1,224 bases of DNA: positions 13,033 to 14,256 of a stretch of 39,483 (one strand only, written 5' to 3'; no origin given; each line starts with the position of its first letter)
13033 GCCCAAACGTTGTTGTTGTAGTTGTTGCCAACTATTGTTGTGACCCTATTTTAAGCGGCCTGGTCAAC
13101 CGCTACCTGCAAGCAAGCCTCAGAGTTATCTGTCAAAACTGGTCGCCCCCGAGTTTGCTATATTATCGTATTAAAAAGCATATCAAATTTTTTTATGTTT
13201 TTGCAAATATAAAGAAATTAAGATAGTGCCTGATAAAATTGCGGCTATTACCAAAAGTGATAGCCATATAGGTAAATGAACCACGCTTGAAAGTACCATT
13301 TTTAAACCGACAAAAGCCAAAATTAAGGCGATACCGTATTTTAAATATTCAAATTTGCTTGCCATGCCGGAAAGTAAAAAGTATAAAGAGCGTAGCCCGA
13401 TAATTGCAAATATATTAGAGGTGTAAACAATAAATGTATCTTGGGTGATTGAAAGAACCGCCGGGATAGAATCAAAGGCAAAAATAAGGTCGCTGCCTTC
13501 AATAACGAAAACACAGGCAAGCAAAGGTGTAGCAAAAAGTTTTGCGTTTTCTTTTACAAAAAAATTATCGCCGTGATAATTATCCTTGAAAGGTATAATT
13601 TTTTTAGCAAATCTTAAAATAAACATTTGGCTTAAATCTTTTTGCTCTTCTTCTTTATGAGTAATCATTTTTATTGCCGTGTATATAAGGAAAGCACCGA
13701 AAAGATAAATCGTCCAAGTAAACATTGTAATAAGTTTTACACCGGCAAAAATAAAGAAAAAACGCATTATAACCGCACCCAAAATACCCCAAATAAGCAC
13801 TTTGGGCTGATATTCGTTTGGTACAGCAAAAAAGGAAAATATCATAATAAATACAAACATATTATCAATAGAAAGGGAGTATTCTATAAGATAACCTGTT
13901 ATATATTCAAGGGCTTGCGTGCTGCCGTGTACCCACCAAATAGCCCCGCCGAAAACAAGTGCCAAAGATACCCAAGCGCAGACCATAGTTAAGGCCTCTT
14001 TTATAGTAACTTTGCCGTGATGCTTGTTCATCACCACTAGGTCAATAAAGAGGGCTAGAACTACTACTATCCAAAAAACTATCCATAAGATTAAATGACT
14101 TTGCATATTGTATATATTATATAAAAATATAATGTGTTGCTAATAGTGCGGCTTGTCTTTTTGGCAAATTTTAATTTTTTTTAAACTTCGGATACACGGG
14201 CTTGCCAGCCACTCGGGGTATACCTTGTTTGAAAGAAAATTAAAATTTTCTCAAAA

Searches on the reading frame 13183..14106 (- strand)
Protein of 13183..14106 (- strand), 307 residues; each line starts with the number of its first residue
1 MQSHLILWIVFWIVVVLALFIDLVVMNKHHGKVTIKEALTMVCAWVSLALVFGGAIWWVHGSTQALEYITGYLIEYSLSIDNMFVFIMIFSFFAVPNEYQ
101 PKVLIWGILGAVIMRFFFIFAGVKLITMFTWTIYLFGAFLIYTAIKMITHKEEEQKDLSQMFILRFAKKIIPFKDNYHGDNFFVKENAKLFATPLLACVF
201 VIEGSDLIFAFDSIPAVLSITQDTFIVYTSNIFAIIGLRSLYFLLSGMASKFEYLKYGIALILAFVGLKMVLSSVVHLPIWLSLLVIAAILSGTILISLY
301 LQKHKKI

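Call 35: search_protein_families(library=pfam, proteins=[window:13183-14106:-], max_evalue=0.00001)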
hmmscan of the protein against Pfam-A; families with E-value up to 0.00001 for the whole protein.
window:13183-14106:- (307 aa): 1 family
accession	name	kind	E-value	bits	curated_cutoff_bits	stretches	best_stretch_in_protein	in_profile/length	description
PF03741.22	TerC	-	2.2e-52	177.8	27.8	1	69-273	1-177/178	Integral membrane protein TerC family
